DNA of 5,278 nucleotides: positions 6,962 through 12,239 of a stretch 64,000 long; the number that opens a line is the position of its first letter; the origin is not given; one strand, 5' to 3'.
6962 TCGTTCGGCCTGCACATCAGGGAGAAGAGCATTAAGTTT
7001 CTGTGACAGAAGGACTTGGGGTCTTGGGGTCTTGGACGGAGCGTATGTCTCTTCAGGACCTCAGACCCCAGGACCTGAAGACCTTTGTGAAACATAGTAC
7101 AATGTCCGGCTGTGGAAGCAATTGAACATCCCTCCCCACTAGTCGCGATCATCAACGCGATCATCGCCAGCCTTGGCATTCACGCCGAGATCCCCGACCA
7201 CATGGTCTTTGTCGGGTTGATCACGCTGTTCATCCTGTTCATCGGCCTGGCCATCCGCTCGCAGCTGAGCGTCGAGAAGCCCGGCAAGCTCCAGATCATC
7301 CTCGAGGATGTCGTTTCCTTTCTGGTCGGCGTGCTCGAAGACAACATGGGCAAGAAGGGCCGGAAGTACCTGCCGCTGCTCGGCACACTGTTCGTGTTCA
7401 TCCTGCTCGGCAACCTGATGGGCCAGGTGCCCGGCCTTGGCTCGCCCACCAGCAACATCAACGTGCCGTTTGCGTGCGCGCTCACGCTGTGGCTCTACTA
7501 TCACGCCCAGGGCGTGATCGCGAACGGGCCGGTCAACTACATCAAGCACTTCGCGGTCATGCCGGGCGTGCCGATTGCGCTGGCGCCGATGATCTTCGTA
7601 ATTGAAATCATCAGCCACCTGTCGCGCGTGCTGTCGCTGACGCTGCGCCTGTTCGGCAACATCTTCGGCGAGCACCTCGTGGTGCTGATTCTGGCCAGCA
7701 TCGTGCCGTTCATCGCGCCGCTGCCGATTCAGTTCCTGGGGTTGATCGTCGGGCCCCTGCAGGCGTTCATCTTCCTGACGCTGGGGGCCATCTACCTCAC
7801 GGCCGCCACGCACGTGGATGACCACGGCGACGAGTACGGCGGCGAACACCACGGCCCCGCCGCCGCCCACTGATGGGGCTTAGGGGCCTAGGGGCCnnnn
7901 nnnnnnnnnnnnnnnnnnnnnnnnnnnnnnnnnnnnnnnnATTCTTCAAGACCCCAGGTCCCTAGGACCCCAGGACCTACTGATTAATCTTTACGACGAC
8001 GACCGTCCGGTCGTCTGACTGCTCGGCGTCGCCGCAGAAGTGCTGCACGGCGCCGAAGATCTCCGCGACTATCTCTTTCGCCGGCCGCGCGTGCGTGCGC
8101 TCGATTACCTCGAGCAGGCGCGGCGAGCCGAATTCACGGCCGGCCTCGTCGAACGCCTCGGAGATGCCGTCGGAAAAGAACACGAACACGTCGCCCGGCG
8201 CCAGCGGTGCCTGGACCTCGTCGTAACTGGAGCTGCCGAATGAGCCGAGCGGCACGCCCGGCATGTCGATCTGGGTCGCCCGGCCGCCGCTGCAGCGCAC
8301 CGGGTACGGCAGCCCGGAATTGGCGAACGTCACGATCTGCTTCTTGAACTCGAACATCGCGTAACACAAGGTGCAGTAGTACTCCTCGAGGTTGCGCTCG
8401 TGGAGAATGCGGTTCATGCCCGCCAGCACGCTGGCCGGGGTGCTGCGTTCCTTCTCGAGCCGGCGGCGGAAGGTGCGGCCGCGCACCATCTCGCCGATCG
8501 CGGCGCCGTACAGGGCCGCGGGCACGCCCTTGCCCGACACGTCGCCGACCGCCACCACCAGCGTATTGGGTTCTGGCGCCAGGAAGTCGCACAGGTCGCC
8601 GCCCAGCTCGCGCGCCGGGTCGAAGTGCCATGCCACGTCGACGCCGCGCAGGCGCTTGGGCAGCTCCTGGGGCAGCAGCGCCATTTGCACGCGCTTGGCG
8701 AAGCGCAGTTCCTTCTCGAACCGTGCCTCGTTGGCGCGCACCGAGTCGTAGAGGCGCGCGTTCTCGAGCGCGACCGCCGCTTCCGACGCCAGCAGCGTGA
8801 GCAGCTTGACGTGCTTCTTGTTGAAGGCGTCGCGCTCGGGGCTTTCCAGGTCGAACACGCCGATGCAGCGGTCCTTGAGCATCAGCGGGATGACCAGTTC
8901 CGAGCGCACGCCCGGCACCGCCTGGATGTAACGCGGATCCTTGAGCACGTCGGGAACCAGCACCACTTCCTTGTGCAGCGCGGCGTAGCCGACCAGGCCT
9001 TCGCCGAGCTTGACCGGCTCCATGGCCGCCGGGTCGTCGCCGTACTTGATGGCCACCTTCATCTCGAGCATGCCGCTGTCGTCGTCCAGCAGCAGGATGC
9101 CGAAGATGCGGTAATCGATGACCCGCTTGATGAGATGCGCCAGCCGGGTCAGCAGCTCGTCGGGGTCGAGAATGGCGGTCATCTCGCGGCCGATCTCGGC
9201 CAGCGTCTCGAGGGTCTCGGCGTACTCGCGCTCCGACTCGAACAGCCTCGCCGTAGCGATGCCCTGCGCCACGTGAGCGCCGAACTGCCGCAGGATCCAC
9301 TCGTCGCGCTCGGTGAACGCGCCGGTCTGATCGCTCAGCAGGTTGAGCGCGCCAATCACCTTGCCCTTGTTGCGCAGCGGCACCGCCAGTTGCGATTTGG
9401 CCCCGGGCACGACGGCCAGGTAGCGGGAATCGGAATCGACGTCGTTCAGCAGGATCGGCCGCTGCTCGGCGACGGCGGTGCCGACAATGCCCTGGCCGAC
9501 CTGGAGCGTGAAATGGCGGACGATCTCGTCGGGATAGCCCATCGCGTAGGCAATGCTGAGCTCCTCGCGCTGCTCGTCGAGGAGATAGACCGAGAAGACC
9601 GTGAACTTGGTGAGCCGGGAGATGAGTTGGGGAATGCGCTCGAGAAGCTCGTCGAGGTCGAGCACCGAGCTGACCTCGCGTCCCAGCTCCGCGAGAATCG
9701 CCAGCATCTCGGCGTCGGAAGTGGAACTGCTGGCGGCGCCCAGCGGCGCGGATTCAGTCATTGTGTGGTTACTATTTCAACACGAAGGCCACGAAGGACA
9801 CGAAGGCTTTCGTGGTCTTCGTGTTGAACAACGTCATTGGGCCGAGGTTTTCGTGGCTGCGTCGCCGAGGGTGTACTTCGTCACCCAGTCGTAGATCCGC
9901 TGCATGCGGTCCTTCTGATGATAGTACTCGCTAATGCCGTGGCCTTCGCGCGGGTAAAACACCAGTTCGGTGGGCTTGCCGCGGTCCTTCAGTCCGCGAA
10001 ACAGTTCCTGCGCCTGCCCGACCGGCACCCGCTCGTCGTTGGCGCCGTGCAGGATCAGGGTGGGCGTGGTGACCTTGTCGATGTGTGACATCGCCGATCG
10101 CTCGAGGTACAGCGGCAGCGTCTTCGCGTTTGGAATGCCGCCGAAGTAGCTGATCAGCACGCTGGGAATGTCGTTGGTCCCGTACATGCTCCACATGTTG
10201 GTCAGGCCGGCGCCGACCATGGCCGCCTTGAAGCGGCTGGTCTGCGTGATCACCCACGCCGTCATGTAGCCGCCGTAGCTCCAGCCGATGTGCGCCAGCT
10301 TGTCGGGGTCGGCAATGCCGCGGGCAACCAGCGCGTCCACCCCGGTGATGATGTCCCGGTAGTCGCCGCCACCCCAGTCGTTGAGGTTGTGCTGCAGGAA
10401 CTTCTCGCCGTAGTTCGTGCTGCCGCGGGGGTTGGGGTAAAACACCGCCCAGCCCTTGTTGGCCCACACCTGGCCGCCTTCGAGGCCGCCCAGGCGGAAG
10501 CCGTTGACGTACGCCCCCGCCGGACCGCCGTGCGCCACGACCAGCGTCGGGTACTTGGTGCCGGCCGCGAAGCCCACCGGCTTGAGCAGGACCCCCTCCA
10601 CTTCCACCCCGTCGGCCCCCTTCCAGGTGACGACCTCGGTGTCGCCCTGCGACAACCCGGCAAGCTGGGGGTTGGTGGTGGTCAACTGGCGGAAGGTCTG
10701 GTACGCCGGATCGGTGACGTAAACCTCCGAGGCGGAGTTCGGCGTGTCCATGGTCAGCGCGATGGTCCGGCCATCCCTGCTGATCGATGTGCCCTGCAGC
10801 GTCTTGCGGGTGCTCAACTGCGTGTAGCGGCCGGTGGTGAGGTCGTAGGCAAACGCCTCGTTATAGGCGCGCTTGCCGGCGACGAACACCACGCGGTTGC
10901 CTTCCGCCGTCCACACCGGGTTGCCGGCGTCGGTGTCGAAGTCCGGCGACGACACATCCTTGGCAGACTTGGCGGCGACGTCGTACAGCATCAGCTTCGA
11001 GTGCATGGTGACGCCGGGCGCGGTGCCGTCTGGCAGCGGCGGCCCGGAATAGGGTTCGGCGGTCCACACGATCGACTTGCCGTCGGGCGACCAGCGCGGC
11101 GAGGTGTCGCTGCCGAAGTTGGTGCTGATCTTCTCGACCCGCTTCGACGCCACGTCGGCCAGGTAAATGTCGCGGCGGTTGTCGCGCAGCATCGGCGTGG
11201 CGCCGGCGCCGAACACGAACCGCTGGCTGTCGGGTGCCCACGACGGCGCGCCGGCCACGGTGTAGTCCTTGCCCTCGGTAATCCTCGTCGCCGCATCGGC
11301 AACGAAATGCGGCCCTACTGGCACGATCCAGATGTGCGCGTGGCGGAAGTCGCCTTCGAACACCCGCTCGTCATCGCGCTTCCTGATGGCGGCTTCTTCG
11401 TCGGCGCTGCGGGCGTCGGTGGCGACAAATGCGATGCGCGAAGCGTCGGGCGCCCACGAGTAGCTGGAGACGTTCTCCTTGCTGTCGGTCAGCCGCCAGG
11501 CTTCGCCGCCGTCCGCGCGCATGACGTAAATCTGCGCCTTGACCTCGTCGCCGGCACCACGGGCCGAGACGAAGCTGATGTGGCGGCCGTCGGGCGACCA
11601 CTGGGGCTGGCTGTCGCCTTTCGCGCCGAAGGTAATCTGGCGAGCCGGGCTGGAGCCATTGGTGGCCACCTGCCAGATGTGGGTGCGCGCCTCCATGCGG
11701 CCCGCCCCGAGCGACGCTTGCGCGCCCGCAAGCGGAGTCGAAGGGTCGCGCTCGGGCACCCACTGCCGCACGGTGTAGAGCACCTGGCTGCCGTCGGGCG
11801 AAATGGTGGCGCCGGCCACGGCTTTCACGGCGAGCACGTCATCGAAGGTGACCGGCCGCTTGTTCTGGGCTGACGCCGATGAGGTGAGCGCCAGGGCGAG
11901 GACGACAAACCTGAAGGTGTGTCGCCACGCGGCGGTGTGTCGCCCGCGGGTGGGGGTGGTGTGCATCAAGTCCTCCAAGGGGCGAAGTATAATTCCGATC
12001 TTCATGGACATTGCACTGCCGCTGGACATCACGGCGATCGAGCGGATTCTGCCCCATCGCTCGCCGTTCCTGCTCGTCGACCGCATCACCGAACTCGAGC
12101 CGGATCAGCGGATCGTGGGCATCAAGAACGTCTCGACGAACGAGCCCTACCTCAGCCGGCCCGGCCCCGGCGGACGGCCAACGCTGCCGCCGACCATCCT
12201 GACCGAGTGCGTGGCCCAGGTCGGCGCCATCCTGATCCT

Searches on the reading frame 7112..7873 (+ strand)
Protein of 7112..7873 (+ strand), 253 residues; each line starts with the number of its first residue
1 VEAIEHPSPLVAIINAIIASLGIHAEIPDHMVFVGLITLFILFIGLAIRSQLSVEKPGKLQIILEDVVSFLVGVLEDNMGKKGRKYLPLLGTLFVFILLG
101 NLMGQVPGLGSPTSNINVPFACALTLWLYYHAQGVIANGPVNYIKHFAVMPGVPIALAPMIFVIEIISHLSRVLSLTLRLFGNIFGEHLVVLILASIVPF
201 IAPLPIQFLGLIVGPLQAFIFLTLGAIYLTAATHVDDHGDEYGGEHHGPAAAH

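Call 51: search_protein_families(library=pfam, proteins=[window:7112-7873:+], max_evalue=0.000001)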
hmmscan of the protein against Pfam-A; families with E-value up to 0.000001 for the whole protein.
window:7112-7873:+ (253 aa): 1 family
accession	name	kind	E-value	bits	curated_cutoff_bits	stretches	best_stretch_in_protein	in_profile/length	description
PF00119.25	ATP-synt_A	-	1.4e-51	175.9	33.9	1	33-229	3-216/217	ATP synthase A chain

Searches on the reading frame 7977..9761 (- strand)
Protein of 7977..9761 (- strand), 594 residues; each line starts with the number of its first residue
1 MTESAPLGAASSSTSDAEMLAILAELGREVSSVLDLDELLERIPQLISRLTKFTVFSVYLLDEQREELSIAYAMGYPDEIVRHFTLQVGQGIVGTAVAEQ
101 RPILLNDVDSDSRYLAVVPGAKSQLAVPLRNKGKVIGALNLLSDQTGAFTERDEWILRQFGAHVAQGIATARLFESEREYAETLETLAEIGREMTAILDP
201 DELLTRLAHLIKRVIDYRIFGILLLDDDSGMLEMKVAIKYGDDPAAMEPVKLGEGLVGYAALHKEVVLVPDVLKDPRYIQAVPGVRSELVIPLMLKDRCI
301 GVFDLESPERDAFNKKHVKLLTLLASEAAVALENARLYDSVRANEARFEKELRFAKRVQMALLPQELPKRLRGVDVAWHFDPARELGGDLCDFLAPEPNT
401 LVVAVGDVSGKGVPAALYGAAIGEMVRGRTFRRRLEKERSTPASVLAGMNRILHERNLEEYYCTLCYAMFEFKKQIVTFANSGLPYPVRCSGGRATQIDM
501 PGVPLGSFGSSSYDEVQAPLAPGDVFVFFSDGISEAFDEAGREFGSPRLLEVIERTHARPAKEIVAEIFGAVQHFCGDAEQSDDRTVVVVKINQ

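Call 51: search_protein_families(library=pfam, proteins=[window:7977-9761:-], max_evalue=0.000001)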
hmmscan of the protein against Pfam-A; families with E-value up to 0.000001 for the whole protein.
window:7977-9761:- (594 aa): 4 families
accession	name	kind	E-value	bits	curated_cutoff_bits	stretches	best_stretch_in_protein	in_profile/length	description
PF13185.12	GAF_2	-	2e-44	151.5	28.6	2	34-168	2-135/136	GAF domain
PF07228.17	SpoIIE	-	2.3e-42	145.6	25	1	399-592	3-191/192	Stage II sporulation protein E (SpoIIE)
PF01590.32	GAF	-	7.3e-36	124.1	22.4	2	35-168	1-133/133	GAF domain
PF13492.12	GAF_3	-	4.3e-27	95.5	27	2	199-334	1-129/129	GAF domain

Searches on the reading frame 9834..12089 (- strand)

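Call 51: search_protein_families(library=pfam, proteins=[window:9834-12089:-], max_evalue=0.000001)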
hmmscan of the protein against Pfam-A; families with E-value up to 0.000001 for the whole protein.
window:9834-12089:- (751 aa): 4 families
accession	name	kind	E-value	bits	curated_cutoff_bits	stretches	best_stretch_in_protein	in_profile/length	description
PF00326.27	Peptidase_S9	-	8.5e-54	182.7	22.6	1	540-740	8-210/213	Prolyl oligopeptidase family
PF07676.18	PD40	-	4.5e-19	68.3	20.9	0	320-347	3-30/38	WD40-like Beta Propeller Repeat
PF00930.27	DPPIV_N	-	4.8e-08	32.6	22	0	305-343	22-60/354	Dipeptidyl peptidase IV (DPP IV) N-terminal region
PF20434.5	BD-FAE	-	6.9e-08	32.7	26.8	1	617-698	130-213/215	BD-FAE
